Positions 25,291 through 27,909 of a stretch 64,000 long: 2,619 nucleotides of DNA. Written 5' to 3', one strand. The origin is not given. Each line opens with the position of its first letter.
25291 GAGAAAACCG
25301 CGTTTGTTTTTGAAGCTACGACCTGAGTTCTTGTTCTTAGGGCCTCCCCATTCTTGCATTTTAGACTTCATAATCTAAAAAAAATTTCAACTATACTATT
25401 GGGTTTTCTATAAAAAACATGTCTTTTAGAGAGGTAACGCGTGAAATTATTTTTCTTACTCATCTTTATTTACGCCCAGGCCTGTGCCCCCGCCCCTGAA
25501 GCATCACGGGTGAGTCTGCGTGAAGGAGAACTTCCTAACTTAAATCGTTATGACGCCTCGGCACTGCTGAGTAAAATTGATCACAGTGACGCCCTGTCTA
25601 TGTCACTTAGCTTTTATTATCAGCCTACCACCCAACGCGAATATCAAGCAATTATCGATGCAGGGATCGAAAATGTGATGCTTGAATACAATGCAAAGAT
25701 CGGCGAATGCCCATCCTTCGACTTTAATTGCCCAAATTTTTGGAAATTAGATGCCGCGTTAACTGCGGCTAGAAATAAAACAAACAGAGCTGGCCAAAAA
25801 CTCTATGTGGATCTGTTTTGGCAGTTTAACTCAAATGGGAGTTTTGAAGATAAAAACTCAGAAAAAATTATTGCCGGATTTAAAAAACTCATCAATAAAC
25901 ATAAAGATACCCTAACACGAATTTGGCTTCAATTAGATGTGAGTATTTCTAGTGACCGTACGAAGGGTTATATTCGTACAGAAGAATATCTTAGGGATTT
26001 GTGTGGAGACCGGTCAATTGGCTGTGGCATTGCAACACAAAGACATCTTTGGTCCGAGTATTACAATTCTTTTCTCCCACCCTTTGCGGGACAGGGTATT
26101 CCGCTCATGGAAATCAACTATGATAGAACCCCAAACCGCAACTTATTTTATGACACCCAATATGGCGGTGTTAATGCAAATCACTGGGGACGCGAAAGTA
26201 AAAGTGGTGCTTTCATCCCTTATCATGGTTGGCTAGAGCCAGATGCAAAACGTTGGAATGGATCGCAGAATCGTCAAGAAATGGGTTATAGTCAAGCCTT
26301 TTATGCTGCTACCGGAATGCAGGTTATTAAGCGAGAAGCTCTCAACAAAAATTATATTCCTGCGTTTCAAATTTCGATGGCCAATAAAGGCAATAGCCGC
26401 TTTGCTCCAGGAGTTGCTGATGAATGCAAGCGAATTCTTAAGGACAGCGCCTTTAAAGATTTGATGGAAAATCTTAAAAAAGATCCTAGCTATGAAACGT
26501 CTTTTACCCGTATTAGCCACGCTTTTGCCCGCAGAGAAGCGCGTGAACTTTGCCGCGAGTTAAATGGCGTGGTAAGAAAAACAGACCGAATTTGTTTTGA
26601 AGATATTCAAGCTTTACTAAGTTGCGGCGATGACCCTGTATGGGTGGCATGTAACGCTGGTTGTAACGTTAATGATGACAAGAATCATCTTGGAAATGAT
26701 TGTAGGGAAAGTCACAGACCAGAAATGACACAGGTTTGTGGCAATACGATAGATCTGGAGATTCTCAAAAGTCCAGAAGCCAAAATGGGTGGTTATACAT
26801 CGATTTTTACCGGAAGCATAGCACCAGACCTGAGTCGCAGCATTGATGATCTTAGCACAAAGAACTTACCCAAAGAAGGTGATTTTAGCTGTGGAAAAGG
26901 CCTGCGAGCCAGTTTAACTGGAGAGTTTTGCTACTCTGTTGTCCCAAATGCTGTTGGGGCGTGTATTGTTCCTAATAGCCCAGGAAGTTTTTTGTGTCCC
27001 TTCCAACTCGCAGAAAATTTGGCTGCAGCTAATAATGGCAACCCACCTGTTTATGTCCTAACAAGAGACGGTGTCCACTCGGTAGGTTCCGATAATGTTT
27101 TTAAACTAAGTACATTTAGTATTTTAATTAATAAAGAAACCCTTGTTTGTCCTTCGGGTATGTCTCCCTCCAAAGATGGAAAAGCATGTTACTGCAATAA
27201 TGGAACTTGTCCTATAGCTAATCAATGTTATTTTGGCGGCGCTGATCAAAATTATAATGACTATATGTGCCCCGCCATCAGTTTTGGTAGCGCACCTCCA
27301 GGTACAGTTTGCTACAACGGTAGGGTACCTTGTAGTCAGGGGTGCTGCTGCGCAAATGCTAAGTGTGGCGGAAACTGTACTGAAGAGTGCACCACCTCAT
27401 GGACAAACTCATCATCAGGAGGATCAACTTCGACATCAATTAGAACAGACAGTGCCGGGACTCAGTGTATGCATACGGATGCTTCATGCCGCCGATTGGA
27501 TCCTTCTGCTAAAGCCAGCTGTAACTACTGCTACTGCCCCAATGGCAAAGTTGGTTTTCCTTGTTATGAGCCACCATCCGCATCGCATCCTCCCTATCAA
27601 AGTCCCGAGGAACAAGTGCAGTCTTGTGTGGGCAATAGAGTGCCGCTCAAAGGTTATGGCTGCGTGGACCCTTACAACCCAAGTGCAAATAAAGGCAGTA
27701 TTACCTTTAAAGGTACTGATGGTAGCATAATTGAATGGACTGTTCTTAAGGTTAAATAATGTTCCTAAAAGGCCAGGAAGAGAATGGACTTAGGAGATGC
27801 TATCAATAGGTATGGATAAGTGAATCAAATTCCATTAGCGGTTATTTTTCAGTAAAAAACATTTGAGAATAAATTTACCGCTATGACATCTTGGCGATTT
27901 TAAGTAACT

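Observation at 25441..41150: Tandemly duplicated four-gene exported cassette (A-B-C-D twice) flanking an inverted vWA lipoprotein gene: candidate undescribed cell-wall-targeting system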

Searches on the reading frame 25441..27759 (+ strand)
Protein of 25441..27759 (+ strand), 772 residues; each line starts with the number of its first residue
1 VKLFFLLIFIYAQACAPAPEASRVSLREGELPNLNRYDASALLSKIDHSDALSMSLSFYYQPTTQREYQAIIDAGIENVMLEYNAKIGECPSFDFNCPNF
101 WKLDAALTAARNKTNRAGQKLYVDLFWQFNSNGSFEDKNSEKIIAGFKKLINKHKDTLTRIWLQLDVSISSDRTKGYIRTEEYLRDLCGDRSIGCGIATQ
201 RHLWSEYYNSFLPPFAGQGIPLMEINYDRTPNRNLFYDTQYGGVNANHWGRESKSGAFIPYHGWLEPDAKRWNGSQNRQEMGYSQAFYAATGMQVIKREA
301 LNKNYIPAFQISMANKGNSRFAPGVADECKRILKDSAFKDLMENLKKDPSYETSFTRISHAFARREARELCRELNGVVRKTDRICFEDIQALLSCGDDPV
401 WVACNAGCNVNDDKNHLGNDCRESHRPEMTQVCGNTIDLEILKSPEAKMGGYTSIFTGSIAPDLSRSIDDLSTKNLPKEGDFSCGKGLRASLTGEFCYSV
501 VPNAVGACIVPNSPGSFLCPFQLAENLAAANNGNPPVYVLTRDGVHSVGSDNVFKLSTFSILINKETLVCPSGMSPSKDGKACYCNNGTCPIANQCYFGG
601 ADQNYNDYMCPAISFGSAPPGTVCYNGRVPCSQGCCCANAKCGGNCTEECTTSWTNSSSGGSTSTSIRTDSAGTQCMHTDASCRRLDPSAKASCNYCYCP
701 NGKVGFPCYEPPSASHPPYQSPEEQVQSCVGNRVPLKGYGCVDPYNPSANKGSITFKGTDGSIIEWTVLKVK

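Call 5: search_protein_families(library=pfam, proteins=[window:25441-27759:+], max_evalue=0.1)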
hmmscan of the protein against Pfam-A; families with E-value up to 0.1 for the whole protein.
window:25441-27759:+ (772 aa): 0 families

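Call 10: find_homologous_proteins(query=window:25441-27756:+)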
Query window:25441-27756:+ (772 aa): 4 proteins with E <= 0.001 among 8000 candidates.
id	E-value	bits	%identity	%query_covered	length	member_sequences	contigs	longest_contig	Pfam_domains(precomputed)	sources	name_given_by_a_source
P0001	0.0e+0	1841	100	100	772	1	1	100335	-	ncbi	-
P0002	0.0e+0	1450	77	100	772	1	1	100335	-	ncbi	-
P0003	0.0e+0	1426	77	100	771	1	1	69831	-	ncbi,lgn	-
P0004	4.8e-179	616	45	87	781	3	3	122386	-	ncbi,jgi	jgi:hypothetical protein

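Call 11: find_encoding_contigs(protein=P0003, flank=10000)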
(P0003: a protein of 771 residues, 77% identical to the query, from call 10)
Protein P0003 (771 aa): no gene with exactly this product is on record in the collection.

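Call 12: find_encoding_contigs(protein=P0004, flank=10000)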
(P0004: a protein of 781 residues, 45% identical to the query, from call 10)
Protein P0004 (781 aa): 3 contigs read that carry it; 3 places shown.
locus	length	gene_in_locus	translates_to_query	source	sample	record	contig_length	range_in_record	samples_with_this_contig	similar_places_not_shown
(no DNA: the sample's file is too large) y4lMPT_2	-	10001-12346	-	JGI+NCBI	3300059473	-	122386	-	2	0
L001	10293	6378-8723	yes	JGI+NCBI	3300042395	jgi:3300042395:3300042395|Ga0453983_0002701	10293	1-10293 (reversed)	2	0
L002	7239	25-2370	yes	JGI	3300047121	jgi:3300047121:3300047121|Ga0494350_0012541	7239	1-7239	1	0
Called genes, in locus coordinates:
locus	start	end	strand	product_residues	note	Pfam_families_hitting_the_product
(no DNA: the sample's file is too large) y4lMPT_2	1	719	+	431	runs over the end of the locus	PF08239:SH3_3 (faint), PF01551:Peptidase_M23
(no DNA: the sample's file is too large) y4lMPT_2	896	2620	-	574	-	PF00034:Cytochrom_C (faint), PF13442:Cytochrome_CBB3 (faint), PF21419:RoxA-like_Cyt-c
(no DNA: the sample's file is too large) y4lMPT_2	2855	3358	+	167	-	-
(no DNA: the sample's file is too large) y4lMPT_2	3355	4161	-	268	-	PF01738:DLH, PF12146:Hydrolase_4 (faint)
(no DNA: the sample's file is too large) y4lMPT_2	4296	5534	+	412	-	PF07690:MFS_1, PF00083:Sugar_tr, PF07690:MFS_1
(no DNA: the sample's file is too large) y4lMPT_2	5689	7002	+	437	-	PF01522:Polysacc_deac_1 (weak)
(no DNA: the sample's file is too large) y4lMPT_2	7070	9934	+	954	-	PF02557:VanY, PF01551:Peptidase_M23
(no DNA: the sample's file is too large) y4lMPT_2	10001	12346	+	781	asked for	-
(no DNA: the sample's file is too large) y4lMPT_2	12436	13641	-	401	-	PF01510:Amidase_2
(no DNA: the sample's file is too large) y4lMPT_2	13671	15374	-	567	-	PF05257:CHAP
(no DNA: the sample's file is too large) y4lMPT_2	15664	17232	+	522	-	-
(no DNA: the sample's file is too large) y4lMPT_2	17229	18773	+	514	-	PF13354:Beta-lactamase2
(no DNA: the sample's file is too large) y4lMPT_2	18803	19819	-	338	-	PF01073:3Beta_HSD, PF01370:Epimerase, PF02719:Polysacc_synt_2 (weak), PF04321:RmlD_sub_bind, PF13460:NAD_binding_10, PF16363:GDP_Man_Dehyd, PF07993:NAD_binding_4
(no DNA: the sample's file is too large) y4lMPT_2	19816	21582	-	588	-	PF00501:AMP-binding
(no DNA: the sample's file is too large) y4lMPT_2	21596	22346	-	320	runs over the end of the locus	PF00561:Abhydrolase_1, PF12146:Hydrolase_4, PF12697:Abhydrolase_6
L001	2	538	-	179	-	?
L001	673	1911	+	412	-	PF07690:MFS_1, PF00083:Sugar_tr, PF07690:MFS_1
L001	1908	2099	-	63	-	-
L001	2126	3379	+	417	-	PF01522:Polysacc_deac_1 (weak)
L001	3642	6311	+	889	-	PF02557:VanY, PF01551:Peptidase_M23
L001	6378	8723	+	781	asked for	-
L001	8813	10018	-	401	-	PF01510:Amidase_2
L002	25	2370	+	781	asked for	-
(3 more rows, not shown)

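Call 15: find_related_loci(query=A1, collection=genome_contigs, flank=10000)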
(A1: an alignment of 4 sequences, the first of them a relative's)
Query A1 (772 aa) in genome_contigs; peptide patterns used: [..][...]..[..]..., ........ (x = any residue, [..] = any of these).
54 stretches matched a pattern; 1 encode a relative of the query (tblastn E <= 1e-3); 1 distinct loci.
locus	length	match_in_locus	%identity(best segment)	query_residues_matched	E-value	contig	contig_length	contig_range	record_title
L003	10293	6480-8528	45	29-699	0e+0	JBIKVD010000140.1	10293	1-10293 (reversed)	MAG: Oligoflexales bacterium isolate ME2015-08-19_3300042395_group6_bin52 Rohwer_bin1138_scaffold_2730_c1, whole genome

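Call 23: search_protein_families(library=ncbifam, proteins=[window:25441-27756:+], max_evalue=0.01)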
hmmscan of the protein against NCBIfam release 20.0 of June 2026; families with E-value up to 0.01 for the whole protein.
window:25441-27756:+ (772 aa): 0 families

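Call 24: search_protein_representatives(alignment_id=A1)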
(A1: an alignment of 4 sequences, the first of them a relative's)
Query: 4 sequences, 770 profile positions. Proteins with E-value up to 0.001 (for the whole library): 2; up to 1e-10: 2; up to 1e-30: 2. The best 2 are listed.
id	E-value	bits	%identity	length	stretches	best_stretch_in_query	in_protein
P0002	0.0e+00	1595.5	-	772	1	1-770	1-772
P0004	0.0e+00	1276.9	-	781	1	3-746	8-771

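Call 33: find_encoding_contigs(protein=P0001, flank=1000, max_places=3)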
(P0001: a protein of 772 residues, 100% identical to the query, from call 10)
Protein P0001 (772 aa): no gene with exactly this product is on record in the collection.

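Call 44: predict_structure(alignment_id=A1)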
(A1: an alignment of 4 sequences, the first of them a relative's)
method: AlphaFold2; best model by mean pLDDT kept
length: 772 residues; sequences in the alignment: 4
mean_pLDDT: 35.4   pTM: 0.34
mean pLDDT of the five models: 35.4, 34.5, 34.4, 33.2, 31.4
residues with pLDDT >= 90: 0; 70-90: 5; 50-70: 98; < 50: 669
segments of 3 or more residues with pLDDT < 50: 10-92, 114-124, 130-134, 166-175, 198-735, 744-748, 757-764, 767-772
pLDDT, mean of each block of 10 residues (from residue 1): 52 34 31 36 38 29 28 29 35 51 56 47 51 52 67 63 47 49 59 50 37 41 37 26 26 26 23 25 26 24 27 29 34 39 38 31 35 34 32 26 25 30 28 23 22 21 24 32 41 42 32 32 40 36 31 29 33 39 38 30 30 26 26 27 31 26 27 29 34 29 31 37 42 49 51 46 42 30
secondary structure, 60 per line:
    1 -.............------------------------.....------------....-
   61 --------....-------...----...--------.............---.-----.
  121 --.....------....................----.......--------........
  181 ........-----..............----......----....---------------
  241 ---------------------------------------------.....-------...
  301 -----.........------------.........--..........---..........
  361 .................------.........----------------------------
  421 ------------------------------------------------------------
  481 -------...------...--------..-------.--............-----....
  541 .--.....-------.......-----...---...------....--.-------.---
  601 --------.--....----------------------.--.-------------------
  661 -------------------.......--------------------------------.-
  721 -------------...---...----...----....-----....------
elements in order (helices of 4 or more, strands of 3 or more residues): H2-14 H39-43 E56-59 E69-72 E80-82 H98-110 E123-127 H134-153 E158-164 H173-188 E194-200 H201-207 H212-217 E222-225 H286-290 H306-314 H327-335 H338-347 H351-377 H384-392 E488-490 E497-499 H520-531 E537-541 E544-548 H556-562 E568-570 E574-576 E583-586 H612-615 H680-686 E734-736 E740-742 E754-757 E763-766

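Call 51: search_protein_families(library=phrogs, proteins=[window:25441-27756:+], max_evalue=0.1)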
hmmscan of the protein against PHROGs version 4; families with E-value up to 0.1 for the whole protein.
window:25441-27756:+ (772 aa): 0 families

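Call 52: search_protein_families(library=pfam, proteins=[L001:6450-7601:+, L001:7602-8720:+], max_evalue=10)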
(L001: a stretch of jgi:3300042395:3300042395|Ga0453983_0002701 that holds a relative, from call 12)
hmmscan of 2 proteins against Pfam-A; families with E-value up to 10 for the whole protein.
L001:6450-7601:+ (384 aa): 0 families

L001:7602-8720:+ (373 aa): 0 families
